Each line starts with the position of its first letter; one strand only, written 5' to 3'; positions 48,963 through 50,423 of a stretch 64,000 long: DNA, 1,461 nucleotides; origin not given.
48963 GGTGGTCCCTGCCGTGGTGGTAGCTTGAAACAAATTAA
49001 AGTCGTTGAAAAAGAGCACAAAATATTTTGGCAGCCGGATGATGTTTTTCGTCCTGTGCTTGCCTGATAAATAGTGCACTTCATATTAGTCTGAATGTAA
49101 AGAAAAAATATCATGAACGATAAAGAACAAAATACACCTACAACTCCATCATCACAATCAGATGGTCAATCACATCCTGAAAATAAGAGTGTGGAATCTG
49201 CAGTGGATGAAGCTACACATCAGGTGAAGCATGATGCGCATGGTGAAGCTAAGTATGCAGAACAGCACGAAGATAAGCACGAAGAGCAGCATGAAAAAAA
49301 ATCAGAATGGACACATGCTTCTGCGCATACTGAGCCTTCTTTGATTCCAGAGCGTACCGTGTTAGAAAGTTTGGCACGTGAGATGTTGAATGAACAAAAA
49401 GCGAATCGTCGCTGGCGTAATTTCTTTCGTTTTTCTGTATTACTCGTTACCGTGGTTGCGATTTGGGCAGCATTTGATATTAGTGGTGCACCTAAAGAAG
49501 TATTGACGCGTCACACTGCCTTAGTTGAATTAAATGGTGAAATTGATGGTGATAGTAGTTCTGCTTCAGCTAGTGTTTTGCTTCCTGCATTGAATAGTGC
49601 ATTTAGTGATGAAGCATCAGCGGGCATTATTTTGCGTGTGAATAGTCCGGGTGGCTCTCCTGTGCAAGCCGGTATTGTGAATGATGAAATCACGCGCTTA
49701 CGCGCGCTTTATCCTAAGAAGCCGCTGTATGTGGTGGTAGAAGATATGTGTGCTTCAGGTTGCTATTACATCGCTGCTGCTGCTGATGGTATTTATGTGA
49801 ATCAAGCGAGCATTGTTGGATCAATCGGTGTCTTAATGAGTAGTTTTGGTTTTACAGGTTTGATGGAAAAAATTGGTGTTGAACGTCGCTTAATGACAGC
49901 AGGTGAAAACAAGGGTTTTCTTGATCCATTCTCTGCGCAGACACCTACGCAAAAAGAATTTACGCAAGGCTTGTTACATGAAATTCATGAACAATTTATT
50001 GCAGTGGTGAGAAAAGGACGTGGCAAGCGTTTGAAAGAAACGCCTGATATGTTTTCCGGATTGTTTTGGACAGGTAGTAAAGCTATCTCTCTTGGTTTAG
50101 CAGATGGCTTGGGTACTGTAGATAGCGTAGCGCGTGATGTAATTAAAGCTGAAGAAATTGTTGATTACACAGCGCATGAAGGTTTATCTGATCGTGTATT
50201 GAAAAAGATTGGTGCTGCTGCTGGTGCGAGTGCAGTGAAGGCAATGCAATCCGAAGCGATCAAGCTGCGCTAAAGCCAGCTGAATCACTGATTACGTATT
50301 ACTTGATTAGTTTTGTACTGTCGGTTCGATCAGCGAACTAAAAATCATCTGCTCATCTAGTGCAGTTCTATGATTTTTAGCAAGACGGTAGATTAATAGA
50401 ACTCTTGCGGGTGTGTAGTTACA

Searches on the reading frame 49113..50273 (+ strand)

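Call 82: search_protein_families(library=pfam, proteins=[window:49113-50273:+], max_evalue=0.001)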
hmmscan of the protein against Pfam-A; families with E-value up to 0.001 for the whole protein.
window:49113-50273:+ (386 aa): 1 family
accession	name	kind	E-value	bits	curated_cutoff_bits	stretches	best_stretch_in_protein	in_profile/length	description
PF01343.23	Peptidase_S49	-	7.6e-36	123.8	24.9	1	202-343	6-147/154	Peptidase family S49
